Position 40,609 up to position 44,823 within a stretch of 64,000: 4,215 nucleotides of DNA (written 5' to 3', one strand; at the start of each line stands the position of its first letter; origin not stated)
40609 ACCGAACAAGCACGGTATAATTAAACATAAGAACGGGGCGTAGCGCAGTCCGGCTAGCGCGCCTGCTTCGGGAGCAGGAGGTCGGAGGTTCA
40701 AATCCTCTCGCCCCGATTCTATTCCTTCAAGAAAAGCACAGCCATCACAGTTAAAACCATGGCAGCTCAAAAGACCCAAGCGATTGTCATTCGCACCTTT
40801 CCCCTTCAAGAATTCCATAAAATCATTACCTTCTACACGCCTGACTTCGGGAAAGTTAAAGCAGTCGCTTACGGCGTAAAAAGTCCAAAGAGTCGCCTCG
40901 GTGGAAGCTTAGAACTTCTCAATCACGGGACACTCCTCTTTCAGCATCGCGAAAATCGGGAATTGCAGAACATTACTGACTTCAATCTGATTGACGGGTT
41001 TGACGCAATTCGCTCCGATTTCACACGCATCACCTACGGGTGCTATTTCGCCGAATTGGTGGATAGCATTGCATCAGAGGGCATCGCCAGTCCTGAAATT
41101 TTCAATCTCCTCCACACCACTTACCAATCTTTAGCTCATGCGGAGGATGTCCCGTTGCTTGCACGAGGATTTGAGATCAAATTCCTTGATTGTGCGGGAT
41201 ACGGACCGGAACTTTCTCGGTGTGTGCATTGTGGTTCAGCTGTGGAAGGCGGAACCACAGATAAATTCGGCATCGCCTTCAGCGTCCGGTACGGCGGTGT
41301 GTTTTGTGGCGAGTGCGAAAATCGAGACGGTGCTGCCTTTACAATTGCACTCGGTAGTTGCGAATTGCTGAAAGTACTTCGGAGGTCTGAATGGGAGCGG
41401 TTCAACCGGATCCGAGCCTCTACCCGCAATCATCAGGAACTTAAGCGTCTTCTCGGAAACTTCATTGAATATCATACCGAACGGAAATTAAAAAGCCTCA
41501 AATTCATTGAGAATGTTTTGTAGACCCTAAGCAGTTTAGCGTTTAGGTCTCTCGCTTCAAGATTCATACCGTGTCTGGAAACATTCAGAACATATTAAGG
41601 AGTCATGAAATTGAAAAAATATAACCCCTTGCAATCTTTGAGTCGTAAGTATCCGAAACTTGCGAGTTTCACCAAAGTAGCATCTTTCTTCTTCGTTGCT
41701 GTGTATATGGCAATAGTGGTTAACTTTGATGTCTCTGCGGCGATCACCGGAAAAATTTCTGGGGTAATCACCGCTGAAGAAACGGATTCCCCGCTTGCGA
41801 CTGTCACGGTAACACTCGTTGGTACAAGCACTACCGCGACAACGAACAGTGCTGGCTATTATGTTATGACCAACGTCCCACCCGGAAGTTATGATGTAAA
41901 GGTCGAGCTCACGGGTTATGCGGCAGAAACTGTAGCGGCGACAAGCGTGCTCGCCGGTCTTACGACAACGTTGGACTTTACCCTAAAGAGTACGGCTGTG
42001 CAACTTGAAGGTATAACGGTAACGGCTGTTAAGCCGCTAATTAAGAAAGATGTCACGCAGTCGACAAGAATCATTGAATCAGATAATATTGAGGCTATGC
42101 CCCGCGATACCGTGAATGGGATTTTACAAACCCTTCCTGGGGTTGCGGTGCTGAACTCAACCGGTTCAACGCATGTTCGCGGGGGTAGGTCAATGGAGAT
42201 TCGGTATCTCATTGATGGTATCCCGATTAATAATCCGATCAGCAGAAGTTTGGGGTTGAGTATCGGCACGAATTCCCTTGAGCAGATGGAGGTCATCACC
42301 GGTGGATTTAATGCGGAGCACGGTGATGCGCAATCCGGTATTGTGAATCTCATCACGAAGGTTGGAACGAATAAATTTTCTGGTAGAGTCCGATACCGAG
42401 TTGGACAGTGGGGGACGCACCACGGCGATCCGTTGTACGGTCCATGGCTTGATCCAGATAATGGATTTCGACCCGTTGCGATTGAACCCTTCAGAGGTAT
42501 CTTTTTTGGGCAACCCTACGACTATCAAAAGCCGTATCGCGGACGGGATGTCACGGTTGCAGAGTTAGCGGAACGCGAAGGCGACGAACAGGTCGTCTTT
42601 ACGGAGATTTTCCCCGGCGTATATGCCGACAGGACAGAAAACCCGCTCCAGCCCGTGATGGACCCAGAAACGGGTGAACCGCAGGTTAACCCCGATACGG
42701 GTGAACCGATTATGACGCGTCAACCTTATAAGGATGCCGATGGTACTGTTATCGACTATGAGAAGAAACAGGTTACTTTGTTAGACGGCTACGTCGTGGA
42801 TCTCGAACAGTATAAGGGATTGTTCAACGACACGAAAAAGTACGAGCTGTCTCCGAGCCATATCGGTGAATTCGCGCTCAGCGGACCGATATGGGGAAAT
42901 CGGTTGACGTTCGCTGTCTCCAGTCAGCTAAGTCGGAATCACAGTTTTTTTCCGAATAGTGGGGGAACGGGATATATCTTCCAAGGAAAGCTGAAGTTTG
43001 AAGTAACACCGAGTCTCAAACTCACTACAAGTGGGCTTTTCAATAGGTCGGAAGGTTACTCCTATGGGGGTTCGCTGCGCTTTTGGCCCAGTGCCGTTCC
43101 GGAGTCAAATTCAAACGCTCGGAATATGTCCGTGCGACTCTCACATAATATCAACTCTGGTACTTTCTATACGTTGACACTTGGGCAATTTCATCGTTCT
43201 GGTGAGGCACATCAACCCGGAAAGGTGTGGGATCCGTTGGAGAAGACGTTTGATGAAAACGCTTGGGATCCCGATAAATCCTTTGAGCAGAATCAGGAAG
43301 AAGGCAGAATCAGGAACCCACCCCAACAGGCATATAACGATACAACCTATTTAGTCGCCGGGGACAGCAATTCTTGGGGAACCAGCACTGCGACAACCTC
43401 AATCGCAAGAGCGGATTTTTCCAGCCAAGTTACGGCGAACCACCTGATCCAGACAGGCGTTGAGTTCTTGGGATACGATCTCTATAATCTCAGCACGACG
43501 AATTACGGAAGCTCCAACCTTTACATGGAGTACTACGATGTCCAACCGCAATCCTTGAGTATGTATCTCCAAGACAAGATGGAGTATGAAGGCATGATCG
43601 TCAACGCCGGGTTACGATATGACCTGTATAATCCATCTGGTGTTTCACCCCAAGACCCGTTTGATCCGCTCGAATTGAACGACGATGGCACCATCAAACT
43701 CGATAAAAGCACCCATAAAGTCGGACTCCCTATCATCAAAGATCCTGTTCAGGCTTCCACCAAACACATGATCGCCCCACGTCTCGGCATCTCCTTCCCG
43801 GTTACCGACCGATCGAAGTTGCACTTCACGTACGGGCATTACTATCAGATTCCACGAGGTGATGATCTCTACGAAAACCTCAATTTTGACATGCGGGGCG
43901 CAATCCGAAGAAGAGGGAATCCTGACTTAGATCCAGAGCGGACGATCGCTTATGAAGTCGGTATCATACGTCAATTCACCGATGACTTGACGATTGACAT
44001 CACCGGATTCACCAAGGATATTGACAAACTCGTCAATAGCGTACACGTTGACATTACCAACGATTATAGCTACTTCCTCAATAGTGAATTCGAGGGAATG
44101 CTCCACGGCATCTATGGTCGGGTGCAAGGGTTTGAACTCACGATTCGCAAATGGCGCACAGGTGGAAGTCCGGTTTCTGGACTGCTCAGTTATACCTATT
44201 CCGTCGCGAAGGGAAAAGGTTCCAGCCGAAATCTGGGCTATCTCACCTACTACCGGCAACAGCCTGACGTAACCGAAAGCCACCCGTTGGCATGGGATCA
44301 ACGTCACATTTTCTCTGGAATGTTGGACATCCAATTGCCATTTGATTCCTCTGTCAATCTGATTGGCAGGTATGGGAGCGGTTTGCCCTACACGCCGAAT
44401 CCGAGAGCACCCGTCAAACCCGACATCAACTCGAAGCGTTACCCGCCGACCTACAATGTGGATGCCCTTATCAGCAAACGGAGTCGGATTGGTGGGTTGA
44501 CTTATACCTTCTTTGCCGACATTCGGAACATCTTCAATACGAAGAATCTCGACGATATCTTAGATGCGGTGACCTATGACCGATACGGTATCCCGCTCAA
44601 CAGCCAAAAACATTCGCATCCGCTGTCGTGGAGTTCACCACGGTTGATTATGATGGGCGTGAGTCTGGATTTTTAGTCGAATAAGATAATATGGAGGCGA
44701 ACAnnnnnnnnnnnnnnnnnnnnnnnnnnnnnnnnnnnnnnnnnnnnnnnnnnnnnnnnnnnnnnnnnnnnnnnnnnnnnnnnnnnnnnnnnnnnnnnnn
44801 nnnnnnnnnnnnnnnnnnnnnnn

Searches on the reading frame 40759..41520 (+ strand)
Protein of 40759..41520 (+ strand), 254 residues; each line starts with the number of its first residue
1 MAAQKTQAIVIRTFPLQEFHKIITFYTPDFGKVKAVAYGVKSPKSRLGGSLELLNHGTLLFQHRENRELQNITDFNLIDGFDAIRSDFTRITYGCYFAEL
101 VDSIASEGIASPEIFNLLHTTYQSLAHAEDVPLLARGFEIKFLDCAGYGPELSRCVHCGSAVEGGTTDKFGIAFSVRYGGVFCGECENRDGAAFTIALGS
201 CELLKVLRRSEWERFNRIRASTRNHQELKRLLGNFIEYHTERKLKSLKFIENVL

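Call 16: search_protein_families(library=pfam, proteins=[window:40759-41520:+], max_evalue=0.00001)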
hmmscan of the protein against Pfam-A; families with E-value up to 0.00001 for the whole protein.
window:40759-41520:+ (254 aa): 2 families
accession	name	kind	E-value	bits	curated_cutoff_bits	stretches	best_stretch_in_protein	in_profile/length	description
PF02565.21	RecO_C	-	3.3e-37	128.1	22.1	1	85-247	1-156/157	Recombination protein O C terminal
PF11967.14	RecO_N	-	3.7e-21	75.4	27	1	1-81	1-80/80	Recombination protein O N terminal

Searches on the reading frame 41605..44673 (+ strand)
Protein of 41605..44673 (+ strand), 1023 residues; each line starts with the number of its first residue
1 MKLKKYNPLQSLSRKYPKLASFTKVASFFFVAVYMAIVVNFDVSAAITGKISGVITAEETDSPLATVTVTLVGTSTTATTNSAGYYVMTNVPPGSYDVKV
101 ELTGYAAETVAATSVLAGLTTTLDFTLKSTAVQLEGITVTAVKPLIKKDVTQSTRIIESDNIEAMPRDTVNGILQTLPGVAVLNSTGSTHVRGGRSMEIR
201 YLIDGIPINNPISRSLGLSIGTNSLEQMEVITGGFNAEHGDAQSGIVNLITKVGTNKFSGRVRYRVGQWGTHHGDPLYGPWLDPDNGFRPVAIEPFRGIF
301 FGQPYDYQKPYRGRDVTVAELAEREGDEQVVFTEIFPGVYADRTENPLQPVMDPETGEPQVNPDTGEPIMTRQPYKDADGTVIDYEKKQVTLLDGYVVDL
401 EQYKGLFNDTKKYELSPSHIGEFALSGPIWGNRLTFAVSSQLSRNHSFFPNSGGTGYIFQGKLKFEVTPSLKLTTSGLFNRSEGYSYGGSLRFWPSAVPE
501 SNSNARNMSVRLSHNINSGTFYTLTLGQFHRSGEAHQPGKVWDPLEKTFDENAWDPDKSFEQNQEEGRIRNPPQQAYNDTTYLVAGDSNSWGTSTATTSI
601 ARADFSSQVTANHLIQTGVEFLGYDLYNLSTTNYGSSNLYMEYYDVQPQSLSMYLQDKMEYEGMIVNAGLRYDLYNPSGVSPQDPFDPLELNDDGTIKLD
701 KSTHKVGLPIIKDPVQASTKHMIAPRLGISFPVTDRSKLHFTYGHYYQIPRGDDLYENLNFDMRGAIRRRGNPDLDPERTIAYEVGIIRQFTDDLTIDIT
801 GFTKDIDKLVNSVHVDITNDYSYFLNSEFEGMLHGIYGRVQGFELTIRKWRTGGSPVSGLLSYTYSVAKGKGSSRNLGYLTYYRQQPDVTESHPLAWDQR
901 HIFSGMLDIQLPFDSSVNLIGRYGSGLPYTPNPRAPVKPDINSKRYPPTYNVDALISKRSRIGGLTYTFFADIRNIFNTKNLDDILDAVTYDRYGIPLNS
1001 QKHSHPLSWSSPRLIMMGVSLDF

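Call 16: search_protein_families(library=pfam, proteins=[window:41605-44673:+], max_evalue=0.00001)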
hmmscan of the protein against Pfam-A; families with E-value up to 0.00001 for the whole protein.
window:41605-44673:+ (1023 aa): 4 families
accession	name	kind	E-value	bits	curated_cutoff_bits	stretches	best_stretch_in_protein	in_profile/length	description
PF00593.30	TonB_dep_Rec_b-barrel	-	7.8e-24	85.8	27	1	479-976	38-436/436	TonB dependent receptor-like, beta-barrel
PF13620.12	CarboxypepD_reg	-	6.5e-16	58.9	32.3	1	51-128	2-82/82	Carboxypeptidase regulatory-like domain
PF13715.12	CarbopepD_reg_2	-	3e-13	50.1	32.2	1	51-139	1-88/88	CarboxypepD_reg-like domain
PF07715.20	Plug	-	5.7e-12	46.5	23.9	1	147-245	2-105/107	TonB-dependent Receptor Plug Domain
